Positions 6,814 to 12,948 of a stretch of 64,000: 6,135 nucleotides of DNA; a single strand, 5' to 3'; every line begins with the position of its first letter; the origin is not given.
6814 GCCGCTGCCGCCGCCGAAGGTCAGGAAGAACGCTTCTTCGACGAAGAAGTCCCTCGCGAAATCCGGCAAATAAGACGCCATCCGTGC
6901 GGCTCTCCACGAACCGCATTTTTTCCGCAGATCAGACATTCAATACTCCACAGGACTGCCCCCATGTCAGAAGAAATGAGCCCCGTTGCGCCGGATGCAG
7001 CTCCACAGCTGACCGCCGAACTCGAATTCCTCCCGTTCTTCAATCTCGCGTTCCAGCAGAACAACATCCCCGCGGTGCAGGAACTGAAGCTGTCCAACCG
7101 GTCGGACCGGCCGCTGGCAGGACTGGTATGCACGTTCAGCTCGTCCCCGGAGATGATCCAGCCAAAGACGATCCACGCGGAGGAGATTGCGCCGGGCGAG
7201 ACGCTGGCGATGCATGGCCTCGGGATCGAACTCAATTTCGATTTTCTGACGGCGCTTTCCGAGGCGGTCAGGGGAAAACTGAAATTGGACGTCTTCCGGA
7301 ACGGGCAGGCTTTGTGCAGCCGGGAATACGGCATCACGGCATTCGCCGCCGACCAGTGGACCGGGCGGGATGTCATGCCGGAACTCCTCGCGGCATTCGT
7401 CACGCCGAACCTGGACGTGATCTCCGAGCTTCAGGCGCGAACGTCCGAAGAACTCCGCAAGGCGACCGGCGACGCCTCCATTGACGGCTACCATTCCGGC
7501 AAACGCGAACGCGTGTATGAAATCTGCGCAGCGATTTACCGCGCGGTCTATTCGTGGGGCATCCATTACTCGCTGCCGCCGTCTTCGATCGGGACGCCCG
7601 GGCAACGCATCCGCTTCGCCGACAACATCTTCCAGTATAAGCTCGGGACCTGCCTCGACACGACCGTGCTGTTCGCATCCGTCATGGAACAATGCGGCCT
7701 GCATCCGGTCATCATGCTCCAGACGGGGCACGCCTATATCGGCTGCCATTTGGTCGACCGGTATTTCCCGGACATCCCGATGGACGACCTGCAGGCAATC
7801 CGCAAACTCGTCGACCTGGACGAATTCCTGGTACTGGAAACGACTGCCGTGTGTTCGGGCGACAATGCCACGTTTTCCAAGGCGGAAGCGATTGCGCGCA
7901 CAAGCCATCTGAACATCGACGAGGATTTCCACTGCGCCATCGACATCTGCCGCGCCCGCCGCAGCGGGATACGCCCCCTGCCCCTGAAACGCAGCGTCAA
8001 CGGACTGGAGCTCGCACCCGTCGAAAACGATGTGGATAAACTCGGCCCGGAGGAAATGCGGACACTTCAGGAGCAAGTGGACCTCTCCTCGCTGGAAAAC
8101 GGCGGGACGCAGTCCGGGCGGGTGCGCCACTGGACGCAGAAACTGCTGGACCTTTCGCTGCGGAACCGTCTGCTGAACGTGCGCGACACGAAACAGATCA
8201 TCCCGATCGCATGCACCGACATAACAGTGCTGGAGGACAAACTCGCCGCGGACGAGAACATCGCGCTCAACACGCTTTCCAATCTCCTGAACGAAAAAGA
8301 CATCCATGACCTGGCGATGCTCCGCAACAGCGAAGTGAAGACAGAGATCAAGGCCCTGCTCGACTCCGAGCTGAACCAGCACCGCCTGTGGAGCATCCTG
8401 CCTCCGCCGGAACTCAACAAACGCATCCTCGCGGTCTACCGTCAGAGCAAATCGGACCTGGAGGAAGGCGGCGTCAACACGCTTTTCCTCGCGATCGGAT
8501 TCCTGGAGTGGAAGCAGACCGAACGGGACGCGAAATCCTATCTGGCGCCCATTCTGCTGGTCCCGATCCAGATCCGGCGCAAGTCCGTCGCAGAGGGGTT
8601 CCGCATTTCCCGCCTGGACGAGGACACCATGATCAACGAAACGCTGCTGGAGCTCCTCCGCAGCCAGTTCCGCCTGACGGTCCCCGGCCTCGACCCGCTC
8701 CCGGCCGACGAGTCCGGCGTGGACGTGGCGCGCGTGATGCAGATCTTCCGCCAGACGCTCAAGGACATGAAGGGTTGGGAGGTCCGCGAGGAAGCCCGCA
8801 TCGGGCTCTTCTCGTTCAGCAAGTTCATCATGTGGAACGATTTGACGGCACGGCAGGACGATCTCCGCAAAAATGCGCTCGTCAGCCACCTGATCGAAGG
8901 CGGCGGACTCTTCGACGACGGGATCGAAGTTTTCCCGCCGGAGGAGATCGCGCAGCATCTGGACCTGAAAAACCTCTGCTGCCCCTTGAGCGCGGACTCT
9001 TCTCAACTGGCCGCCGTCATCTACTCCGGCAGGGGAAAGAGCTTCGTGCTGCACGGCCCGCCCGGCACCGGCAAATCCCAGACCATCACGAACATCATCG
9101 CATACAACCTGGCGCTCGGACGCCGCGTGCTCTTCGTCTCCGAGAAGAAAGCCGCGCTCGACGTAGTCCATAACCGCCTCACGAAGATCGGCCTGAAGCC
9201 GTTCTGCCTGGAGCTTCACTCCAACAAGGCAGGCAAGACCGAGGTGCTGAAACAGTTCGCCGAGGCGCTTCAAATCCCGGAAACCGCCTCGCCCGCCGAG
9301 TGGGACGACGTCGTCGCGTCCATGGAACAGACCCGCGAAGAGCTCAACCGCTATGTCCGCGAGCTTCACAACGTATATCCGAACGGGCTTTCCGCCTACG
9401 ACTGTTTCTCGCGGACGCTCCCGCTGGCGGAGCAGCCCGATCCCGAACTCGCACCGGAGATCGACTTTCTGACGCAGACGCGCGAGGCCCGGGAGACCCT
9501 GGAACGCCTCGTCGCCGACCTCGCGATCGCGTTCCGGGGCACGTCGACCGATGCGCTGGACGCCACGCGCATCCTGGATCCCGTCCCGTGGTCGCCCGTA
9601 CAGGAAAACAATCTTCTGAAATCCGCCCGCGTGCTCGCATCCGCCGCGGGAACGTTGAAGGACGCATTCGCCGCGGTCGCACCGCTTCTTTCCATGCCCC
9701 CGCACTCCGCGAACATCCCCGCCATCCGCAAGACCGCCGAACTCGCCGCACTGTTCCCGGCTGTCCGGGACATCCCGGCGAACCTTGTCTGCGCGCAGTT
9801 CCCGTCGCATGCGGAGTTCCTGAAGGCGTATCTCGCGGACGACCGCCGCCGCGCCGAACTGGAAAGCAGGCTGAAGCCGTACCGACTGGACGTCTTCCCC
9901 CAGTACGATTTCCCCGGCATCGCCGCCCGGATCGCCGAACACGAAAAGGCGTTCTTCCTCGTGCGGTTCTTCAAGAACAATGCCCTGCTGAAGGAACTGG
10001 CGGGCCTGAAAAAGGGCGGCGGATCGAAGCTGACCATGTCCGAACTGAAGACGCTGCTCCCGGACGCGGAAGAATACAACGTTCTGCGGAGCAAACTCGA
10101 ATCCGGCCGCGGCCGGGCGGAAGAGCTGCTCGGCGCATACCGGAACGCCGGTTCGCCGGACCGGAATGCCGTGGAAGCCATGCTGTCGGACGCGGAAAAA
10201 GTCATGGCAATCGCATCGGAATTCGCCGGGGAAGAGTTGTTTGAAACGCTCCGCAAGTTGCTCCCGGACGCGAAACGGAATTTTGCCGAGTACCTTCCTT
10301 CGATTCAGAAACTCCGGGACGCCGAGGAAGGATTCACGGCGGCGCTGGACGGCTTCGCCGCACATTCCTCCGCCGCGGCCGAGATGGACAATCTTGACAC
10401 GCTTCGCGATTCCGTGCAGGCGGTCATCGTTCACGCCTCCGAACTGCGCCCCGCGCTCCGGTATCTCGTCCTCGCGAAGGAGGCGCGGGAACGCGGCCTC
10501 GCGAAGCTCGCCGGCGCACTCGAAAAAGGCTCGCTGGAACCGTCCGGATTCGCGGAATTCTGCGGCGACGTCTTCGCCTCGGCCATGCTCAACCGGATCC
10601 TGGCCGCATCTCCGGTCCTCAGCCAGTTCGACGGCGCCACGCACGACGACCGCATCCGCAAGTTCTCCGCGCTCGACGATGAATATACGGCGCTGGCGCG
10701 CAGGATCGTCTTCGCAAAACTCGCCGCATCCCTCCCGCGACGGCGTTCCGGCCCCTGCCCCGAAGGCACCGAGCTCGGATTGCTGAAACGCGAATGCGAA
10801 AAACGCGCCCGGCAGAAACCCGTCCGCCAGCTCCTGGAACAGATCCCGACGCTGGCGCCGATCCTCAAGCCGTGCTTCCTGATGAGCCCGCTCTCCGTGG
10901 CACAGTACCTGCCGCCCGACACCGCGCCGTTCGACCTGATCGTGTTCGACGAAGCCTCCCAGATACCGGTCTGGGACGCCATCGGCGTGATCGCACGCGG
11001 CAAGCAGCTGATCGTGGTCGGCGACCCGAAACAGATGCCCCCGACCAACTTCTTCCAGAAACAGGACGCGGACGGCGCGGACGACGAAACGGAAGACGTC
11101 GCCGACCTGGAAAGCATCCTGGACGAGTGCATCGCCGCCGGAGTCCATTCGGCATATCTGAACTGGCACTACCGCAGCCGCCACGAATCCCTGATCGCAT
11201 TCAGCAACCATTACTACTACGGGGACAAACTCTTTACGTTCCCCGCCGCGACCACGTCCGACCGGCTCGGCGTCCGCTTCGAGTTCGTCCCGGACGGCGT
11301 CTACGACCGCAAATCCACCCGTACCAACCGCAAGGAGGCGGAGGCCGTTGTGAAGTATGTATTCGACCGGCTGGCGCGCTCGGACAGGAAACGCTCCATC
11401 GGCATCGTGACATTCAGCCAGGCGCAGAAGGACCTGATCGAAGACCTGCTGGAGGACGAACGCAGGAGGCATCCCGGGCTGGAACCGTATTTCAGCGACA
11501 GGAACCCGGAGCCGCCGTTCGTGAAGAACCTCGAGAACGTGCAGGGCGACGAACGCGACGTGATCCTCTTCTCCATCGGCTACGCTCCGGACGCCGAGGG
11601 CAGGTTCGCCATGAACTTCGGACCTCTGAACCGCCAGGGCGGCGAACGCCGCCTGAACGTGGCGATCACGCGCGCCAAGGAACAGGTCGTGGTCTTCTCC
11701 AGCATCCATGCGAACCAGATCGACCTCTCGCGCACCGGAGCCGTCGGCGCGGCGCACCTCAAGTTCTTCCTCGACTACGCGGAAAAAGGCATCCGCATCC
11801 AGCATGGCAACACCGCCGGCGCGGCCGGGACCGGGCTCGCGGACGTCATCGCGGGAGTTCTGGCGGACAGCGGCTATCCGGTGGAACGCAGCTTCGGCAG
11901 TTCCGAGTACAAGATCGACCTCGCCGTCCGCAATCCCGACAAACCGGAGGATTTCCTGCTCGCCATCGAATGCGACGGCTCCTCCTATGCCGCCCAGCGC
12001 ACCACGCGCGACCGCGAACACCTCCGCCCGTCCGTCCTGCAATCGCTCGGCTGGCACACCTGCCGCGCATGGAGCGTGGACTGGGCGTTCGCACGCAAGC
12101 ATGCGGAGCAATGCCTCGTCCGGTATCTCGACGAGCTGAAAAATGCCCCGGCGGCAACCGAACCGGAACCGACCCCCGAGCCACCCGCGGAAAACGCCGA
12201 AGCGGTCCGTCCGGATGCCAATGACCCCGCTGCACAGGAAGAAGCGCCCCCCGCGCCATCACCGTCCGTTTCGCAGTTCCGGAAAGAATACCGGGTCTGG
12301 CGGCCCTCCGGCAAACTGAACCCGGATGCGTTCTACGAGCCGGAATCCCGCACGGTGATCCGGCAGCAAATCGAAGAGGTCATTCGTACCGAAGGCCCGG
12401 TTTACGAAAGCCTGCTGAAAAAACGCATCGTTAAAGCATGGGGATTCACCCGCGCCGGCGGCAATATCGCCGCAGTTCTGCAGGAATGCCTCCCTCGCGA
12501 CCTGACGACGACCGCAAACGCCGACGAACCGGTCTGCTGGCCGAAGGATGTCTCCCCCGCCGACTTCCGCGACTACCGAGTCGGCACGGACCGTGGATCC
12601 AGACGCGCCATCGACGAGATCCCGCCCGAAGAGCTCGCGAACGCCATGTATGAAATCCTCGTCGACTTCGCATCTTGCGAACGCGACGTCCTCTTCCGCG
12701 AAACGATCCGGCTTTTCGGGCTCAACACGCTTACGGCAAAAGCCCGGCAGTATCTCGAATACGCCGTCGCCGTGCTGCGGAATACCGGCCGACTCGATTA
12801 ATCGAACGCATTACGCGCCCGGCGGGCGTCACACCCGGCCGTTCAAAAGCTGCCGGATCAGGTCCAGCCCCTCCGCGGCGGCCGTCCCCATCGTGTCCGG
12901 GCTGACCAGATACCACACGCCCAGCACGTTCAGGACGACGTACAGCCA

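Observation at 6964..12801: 1,945-aa single polypeptide combining a transglutaminase-like fold, a DUF4011-like region, a Upf1-like helicase, a Vsr-like nuclease and a DUF3320-like tail: candidate stand-alone nucleic-acid surveillance or defence protein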

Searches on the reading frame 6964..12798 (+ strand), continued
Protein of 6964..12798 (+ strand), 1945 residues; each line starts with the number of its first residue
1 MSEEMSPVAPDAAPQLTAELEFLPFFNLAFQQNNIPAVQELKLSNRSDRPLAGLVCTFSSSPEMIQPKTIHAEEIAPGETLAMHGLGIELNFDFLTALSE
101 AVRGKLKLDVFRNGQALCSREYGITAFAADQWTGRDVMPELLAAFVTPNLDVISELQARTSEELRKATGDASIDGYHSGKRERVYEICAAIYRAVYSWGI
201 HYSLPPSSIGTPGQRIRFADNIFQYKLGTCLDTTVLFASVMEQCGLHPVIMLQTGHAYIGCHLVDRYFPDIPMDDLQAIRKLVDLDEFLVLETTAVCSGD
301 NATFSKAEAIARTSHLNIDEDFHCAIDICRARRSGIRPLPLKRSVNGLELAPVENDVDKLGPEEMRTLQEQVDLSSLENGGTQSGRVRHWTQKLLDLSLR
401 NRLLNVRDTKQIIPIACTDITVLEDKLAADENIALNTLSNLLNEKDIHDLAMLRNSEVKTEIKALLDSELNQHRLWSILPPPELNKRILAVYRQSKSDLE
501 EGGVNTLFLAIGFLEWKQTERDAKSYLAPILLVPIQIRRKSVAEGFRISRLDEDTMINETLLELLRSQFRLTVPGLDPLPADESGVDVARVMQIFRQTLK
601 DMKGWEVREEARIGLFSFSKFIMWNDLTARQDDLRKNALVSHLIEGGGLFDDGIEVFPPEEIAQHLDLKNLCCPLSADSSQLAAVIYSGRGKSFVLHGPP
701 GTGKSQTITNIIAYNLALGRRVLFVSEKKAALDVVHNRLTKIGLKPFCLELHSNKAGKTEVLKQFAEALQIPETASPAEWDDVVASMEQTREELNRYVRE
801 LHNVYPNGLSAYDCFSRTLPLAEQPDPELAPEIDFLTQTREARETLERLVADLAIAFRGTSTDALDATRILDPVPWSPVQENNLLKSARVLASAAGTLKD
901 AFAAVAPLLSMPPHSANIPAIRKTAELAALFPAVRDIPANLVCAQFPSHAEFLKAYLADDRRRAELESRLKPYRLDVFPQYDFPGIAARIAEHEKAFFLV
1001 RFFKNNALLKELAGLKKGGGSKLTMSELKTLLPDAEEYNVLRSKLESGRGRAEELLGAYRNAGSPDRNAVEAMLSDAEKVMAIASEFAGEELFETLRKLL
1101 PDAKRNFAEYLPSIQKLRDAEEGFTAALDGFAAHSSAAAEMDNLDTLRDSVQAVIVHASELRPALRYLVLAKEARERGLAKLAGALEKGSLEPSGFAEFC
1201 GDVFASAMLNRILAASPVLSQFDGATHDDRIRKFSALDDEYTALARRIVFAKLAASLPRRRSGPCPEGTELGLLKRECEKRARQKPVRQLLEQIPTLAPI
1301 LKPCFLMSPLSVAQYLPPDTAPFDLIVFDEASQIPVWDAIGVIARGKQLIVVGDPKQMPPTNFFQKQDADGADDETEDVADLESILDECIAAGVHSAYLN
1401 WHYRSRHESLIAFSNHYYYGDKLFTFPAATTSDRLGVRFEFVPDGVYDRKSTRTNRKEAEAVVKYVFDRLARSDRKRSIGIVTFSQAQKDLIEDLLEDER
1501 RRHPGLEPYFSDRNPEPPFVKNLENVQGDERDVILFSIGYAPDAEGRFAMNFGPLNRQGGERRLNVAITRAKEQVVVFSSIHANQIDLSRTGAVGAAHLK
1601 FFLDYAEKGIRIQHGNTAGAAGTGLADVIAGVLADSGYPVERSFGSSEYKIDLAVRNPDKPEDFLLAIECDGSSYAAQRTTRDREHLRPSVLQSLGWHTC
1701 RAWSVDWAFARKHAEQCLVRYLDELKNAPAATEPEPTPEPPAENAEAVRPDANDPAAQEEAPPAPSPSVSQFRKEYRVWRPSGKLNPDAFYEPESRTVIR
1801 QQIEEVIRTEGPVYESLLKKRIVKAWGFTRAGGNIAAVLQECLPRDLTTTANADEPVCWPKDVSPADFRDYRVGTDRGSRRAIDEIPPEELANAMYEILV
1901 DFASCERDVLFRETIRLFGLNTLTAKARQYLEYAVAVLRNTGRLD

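Call 48: get_annotated_region(hit=H26, flank=8000)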
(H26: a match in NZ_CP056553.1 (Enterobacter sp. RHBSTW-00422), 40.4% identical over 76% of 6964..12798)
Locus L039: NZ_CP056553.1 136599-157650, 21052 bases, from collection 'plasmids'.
description: Enterobacter sp. RHBSTW-00422 plasmid pRHBSTW-00422_2, complete sequence
organism: Enterobacter sp. RHBSTW-00422 (NCBI taxid 2742646)
taxonomy: Bacteria; Pseudomonadota; Gammaproteobacteria; Enterobacterales; Enterobacteriaceae; Enterobacter; Enterobacter sp. RHBSTW-00422
host: -; source: culture,Freshwater sample from downstream of wastewater treatment plant; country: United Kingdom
typing (MOB-suite, as given by PLSDB): conjugative; replicon IncFIA,IncFII; relaxase MOBF; mating-pair formation MPF_F
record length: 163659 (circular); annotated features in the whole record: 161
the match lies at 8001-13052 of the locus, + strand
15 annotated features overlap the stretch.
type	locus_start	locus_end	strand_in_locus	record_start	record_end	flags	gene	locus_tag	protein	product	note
CDS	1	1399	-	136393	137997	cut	-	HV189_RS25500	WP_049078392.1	ABC transporter substrate-binding protein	-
CDS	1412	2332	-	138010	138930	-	-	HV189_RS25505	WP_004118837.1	ABC transporter permease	GO:0055085 - transmembrane transport [Evidence IEA]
CDS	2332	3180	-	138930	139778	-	-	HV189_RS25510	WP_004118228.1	ABC transporter permease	-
CDS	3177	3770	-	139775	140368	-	-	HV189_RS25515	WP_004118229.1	ANTAR domain-containing protein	-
CDS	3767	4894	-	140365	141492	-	-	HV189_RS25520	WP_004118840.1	transporter substrate-binding protein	-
CDS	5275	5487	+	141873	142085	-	-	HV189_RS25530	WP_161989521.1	hypothetical protein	-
CDS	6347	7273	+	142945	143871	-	-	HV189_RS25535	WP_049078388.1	IS110 family transposase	-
CDS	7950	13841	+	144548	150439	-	-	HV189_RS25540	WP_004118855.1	DUF3320 domain-containing protein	-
CDS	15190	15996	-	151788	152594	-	repA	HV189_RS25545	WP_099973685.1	incFII family plasmid replication initiator RepA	GO:0006276 - plasmid maintenance [Evidence IEA]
CDS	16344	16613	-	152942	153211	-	-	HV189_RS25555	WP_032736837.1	replication regulatory protein RepA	-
CDS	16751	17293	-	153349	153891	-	-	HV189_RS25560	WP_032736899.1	phospholipase D family protein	-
CDS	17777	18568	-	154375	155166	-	-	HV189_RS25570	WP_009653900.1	DsbA family protein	-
CDS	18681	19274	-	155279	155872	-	-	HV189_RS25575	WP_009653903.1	fertility inhibition protein FinO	-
CDS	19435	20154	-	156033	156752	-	traX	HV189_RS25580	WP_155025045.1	type-F conjugative transfer system pilin acetylase TraX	-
CDS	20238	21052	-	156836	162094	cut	traI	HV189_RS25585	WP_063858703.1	conjugative transfer relaxase/helicase TraI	-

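Call 66: search_protein_families(library=ncbifam, proteins=[P0017, L039:7950-13838:+, P0108, P0083], max_evalue=1e-20)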
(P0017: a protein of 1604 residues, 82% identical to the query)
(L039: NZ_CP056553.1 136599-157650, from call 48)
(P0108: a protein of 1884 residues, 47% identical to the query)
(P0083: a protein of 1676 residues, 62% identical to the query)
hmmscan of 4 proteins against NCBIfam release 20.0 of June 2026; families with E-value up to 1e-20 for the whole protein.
P0017 (1604 aa): 4 families
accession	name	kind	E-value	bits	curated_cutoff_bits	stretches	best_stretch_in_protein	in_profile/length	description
NF058533.1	antiphage_ProA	equivalog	0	1652.9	1500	1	38-1581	348-1902/1903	anti-phage protein ProA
NF042953.1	Hhe_antiphage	equivalog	3.1e-247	823.9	2000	2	768-1465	1063-1757/1797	DUF4011 domain-containing anti-phage protein Hhe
TIGR00376.1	TIGR00376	hypoth_equivalog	4.5e-31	108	348.9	0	321-408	142-228/639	IGHMBP2 family helicase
NF040671.1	PLuB_AAA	exception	3.4e-25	87.7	999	0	982-1243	959-1231/1256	PLuB system helicase-like protein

L039:7950-13838:+ (1963 aa): 4 families
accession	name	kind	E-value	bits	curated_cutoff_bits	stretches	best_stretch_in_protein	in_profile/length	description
NF058533.1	antiphage_ProA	equivalog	0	2223.8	1500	1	15-1947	2-1903/1903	anti-phage protein ProA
NF042953.1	Hhe_antiphage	equivalog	1.1e-247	825.4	2000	2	1037-1735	1015-1706/1797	DUF4011 domain-containing anti-phage protein Hhe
TIGR00376.1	TIGR00376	hypoth_equivalog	1.2e-25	90.1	348.9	0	1292-1562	351-608/639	IGHMBP2 family helicase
NF040671.1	PLuB_AAA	exception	2.2e-22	78.4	999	0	1419-1564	1110-1231/1256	PLuB system helicase-like protein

P0108 (1884 aa): 4 families
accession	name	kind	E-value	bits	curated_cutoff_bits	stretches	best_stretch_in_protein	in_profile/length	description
NF058533.1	antiphage_ProA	equivalog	0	1788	1500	2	1047-1861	1086-1902/1903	anti-phage protein ProA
NF042953.1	Hhe_antiphage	equivalog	2.7e-227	757.8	2000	2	1049-1688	1063-1695/1797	DUF4011 domain-containing anti-phage protein Hhe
TIGR00376.1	TIGR00376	hypoth_equivalog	3.4e-27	95.2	348.9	0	1252-1369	351-455/639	IGHMBP2 family helicase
NF040671.1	PLuB_AAA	exception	2.4e-21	74.9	999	0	1263-1527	959-1231/1256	PLuB system helicase-like protein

P0083 (1676 aa): 3 families
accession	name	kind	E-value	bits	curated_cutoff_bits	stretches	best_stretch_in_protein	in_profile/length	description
NF058533.1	antiphage_ProA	equivalog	0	1537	1500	1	27-1545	1-1518/1903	anti-phage protein ProA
NF042953.1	Hhe_antiphage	equivalog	8e-176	587.1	2000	2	1097-1548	1043-1499/1797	DUF4011 domain-containing anti-phage protein Hhe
TIGR00376.1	TIGR00376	hypoth_equivalog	1.4e-22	80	348.9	0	676-740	160-225/639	IGHMBP2 family helicase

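Call 69: get_annotated_region(hit=H15, flank=8000)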
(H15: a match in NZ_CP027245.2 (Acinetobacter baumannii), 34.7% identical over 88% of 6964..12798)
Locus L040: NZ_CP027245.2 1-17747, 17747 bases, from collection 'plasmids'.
description: Acinetobacter baumannii strain WCHAB005078 plasmid pOXA58_005078, complete sequence
organism: Acinetobacter baumannii (NCBI taxid 470)
taxonomy: Bacteria; Pseudomonadota; Gammaproteobacteria; Moraxellales; Moraxellaceae; Acinetobacter; Acinetobacter baumannii
host: -; source: Homo sapiens,Pure Culture; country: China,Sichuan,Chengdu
typing (MOB-suite, as given by PLSDB): mobilizable; replicon rep_cluster_639; relaxase MOBP
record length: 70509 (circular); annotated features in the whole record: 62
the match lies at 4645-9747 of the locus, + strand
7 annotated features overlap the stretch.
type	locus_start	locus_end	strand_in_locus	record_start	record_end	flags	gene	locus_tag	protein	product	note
CDS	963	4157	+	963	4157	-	-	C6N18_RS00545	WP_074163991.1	site-specific integrase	GO:0015074 - DNA integration [Evidence IEA]; GO:0006310 - DNA recombination [Evidence IEA]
CDS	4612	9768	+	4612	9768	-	-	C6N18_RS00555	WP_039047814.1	DUF4011 domain-containing protein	-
CDS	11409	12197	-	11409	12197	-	-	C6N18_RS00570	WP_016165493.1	hypothetical protein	-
CDS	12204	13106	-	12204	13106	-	-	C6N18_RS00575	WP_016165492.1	WYL domain-containing protein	-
CDS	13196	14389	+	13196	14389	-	-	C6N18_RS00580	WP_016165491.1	hypothetical protein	-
CDS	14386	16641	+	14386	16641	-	-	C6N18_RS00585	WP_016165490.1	ThiF family adenylyltransferase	-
CDS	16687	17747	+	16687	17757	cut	-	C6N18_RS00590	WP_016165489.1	hypothetical protein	-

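Call 70: get_annotated_region(hit=H5, flank=8000)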
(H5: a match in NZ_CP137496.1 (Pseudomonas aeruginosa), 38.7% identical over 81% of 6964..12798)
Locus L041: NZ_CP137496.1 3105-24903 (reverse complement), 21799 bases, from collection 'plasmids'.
description: Pseudomonas aeruginosa strain HPA0875 plasmid pHPA0875-2, complete sequence
organism: Pseudomonas aeruginosa (NCBI taxid 287)
taxonomy: Bacteria; Pseudomonadota; Gammaproteobacteria; Pseudomonadales; Pseudomonadaceae; Pseudomonas; Pseudomonas aeruginosa
host: -; source: Homo sapiens,Bacterial culture sample; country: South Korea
typing (MOB-suite, as given by PLSDB): conjugative; relaxase MOBH; mating-pair formation MPF_G
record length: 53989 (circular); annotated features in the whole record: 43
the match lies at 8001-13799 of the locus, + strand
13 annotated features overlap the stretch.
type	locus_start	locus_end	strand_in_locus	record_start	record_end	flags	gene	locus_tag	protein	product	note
CDS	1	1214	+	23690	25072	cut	-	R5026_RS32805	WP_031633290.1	integrating conjugative element protein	-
CDS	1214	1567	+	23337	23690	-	-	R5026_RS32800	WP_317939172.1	hypothetical protein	-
CDS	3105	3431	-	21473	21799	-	-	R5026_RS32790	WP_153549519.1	hypothetical protein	-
CDS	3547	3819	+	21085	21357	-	-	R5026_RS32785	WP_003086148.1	type II toxin-antitoxin system ParD family antitoxin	GO:0051983 - regulation of chromosome segregation [Evidence IEA]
CDS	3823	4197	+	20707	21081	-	-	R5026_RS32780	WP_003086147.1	type II toxin-antitoxin system RelE/ParE family toxin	GO:0030541 - plasmid partitioning [Evidence IEA]; GO:0051290 - protein heterotetramerization [Evidence IEA]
CDS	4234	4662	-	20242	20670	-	-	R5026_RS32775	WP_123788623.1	hypothetical protein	-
CDS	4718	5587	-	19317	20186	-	paeM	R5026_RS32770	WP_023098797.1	lipid II-degrading bacteriocin PaeM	-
CDS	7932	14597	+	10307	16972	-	-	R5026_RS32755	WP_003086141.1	DUF3320 domain-containing protein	-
CDS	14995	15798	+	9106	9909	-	-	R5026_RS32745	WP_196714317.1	hypothetical protein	-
CDS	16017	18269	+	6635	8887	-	-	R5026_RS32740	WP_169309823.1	ATP-dependent helicase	-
CDS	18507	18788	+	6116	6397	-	-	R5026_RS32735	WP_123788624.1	hypothetical protein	-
CDS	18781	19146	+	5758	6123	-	-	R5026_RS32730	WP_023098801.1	hypothetical protein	-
CDS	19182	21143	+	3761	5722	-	-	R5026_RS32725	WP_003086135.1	hypothetical protein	-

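Call 85: search_protein_families(library=ncbifam, proteins=[L040:10196-10960:+, L041:14995-15795:+], max_evalue=0.00001)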
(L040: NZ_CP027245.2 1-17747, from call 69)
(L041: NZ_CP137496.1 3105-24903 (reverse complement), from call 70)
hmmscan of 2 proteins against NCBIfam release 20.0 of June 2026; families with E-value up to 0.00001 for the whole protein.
L040:10196-10960:+ (255 aa): 0 families

L041:14995-15795:+ (267 aa): 0 families

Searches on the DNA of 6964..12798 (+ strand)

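Call 51: search_dna_similar(query=L039:7950-13841:+, collection=ecoli_genomes, mode=near, max_rows=10)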
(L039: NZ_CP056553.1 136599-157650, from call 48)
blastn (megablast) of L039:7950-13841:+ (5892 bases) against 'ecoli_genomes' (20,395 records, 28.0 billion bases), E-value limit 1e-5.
No match.
